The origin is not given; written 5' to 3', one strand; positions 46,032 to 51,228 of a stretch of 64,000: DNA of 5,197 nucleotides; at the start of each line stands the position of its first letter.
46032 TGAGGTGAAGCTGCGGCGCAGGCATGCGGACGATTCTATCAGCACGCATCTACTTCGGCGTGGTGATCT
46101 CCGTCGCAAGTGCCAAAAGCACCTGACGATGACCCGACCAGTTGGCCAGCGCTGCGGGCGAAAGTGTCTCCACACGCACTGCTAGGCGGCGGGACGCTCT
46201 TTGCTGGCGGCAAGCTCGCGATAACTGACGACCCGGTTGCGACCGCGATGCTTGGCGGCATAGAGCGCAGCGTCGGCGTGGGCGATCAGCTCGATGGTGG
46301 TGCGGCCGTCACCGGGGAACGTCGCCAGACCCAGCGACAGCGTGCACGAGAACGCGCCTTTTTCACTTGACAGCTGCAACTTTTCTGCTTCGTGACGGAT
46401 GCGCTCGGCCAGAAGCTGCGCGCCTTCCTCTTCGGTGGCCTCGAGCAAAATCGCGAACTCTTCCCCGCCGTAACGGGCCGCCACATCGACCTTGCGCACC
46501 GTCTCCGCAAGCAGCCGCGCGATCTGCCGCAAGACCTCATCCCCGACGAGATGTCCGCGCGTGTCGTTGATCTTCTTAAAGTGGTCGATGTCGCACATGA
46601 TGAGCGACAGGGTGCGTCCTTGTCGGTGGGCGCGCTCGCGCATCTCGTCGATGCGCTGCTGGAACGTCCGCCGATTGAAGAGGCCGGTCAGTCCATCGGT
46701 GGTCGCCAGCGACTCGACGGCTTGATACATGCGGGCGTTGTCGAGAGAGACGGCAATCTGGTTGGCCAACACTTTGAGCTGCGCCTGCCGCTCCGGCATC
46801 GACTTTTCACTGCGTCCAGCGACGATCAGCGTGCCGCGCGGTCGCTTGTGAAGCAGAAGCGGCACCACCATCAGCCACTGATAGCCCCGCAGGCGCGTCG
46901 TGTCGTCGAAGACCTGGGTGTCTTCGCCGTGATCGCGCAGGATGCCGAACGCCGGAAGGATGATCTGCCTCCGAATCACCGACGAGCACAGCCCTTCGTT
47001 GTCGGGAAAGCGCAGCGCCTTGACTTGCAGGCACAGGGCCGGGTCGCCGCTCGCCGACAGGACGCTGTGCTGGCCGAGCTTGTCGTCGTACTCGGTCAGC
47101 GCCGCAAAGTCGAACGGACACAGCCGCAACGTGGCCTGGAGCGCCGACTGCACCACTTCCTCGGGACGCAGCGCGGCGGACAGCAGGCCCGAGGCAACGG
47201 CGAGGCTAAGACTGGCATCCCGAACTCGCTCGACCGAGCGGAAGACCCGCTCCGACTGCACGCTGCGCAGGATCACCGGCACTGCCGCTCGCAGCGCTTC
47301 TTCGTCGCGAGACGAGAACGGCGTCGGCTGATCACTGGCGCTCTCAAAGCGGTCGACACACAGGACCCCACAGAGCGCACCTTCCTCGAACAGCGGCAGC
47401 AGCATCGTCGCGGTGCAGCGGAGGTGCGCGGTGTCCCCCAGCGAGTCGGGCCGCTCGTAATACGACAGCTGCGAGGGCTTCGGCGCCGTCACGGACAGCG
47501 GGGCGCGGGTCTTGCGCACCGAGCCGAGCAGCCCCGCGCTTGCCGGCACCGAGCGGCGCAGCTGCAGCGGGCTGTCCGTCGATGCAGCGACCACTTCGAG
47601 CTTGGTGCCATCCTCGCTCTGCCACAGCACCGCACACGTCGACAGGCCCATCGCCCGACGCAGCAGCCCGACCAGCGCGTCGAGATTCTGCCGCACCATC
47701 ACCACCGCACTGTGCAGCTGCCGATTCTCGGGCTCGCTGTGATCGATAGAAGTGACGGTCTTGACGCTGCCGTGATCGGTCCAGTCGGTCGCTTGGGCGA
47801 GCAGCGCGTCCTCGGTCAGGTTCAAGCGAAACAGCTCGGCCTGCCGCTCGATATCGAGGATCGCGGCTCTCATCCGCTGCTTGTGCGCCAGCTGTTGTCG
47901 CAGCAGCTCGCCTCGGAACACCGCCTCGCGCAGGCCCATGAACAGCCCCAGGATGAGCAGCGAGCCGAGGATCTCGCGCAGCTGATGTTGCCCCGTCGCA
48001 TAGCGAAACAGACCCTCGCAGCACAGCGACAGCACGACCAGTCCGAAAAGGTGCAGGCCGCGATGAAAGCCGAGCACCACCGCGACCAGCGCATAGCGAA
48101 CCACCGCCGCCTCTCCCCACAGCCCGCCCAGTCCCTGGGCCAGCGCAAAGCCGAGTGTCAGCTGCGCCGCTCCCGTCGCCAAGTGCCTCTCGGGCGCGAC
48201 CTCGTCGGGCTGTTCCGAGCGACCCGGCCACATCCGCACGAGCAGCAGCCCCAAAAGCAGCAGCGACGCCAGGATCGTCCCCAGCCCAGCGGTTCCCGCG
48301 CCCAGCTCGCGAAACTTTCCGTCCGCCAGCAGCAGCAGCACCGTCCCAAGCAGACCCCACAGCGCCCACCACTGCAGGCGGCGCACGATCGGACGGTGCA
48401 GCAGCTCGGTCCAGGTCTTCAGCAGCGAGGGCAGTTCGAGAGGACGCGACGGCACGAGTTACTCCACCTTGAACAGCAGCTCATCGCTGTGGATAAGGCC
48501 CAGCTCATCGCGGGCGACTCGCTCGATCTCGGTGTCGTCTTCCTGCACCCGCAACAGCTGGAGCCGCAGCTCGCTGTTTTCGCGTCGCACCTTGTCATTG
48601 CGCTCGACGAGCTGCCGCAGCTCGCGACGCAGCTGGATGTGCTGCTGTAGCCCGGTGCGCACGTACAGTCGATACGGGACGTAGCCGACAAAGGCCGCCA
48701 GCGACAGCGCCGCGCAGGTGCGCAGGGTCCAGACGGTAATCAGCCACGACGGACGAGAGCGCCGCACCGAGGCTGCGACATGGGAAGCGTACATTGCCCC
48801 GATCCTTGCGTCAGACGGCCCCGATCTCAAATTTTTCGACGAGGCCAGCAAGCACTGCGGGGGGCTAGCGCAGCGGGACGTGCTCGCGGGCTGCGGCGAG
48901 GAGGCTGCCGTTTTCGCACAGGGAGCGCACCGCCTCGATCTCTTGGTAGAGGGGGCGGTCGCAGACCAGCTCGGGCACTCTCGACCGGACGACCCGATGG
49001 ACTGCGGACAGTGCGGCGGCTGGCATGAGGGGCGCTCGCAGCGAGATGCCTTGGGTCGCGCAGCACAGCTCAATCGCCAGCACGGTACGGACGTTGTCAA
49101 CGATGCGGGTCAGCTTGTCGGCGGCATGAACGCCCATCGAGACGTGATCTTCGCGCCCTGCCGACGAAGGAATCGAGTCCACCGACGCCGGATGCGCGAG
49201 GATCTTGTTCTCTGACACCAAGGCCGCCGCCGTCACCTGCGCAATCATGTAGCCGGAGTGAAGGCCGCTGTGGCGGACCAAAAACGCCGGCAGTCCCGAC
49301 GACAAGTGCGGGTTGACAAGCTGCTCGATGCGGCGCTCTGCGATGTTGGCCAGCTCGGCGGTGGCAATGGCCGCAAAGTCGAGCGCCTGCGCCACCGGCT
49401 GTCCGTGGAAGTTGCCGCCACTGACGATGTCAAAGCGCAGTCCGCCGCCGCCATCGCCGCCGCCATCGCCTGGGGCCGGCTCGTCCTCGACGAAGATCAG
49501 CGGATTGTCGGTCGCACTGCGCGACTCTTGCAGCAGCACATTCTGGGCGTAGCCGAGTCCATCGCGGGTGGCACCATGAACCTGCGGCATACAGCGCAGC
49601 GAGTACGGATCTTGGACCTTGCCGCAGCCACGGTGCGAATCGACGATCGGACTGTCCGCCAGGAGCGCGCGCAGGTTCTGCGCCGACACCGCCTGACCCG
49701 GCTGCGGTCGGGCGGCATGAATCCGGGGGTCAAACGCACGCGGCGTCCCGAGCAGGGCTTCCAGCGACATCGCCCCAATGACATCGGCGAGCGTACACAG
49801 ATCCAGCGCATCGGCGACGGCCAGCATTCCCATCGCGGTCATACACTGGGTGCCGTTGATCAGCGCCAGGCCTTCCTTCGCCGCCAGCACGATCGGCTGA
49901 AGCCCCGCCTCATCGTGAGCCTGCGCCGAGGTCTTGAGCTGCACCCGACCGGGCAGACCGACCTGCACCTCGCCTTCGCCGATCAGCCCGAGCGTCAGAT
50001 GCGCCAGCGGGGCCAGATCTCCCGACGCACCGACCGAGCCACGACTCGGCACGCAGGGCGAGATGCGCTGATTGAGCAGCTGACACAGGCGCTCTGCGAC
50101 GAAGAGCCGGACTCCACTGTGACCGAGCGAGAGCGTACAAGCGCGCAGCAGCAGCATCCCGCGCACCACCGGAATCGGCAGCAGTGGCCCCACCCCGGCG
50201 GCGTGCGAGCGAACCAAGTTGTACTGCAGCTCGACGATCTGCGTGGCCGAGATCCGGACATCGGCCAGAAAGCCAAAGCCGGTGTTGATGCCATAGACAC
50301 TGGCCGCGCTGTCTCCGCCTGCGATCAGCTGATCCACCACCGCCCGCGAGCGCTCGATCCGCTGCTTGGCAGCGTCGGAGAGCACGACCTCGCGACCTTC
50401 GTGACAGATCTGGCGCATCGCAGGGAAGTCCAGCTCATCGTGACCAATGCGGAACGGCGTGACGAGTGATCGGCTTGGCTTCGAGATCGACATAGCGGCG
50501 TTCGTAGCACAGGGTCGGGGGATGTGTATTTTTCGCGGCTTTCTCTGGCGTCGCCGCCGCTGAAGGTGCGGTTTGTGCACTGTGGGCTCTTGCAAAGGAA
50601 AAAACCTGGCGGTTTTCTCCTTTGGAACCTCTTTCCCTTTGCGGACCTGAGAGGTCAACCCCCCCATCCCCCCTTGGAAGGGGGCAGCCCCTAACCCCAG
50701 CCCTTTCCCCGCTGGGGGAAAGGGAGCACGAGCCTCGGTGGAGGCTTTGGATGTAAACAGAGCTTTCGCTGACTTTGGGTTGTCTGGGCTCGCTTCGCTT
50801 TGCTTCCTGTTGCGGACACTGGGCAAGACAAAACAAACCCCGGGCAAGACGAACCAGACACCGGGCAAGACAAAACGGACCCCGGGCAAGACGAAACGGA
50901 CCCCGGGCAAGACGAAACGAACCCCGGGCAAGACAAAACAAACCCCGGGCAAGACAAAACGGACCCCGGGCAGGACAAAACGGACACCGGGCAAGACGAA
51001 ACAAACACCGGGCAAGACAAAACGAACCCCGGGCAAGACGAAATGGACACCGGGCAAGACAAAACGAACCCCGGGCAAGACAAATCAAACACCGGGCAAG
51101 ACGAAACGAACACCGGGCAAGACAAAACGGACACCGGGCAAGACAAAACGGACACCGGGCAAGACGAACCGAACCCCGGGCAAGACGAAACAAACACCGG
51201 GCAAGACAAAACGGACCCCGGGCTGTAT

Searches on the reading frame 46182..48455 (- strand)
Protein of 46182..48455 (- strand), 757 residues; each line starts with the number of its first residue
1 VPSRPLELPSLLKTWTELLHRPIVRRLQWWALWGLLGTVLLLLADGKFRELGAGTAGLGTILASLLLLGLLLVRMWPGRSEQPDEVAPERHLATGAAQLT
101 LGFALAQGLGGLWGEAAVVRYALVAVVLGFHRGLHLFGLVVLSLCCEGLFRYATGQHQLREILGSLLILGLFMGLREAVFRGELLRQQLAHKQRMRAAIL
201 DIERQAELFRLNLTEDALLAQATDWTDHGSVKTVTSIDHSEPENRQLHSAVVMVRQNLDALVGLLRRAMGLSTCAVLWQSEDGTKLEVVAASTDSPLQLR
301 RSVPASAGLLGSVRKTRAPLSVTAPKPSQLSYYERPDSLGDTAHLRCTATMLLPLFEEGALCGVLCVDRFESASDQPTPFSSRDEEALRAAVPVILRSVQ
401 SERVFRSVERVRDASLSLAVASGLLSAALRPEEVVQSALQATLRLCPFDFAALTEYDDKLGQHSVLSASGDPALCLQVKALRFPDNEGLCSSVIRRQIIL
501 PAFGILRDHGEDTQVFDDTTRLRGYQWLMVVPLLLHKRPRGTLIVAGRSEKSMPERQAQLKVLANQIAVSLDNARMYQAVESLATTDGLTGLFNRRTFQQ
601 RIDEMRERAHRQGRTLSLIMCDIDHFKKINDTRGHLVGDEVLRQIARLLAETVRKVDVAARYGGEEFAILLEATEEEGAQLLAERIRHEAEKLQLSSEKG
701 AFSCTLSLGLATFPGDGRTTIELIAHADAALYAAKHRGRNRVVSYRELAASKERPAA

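Call 9: search_protein_families(library=pfam, proteins=[window:46182-48455:-], max_evalue=0.001)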
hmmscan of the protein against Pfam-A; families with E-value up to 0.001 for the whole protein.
window:46182-48455:- (757 aa): 4 families
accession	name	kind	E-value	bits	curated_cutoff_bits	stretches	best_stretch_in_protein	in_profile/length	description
PF00990.26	GGDEF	-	1.1e-50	172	23.8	1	584-741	1-161/161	Diguanylate cyclase, GGDEF domain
PF01590.32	GAF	-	2.7e-17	64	22.4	2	258-391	6-125/133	GAF domain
PF13185.12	GAF_2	-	6.4e-17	62.5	28.6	2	430-572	3-136/136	GAF domain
PF13492.12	GAF_3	-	3.6e-11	44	27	1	431-573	2-129/129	GAF domain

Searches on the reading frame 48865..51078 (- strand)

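Call 20: search_protein_families(library=pfam, proteins=[window:48865-51078:-], max_evalue=0.0001)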
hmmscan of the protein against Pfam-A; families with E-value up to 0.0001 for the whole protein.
window:48865-51078:- (737 aa): 1 family
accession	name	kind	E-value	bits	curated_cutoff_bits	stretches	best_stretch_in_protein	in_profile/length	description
PF00221.24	Lyase_aromatic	-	1.2e-187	624.7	27.3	1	219-698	4-465/466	Aromatic amino acid lyase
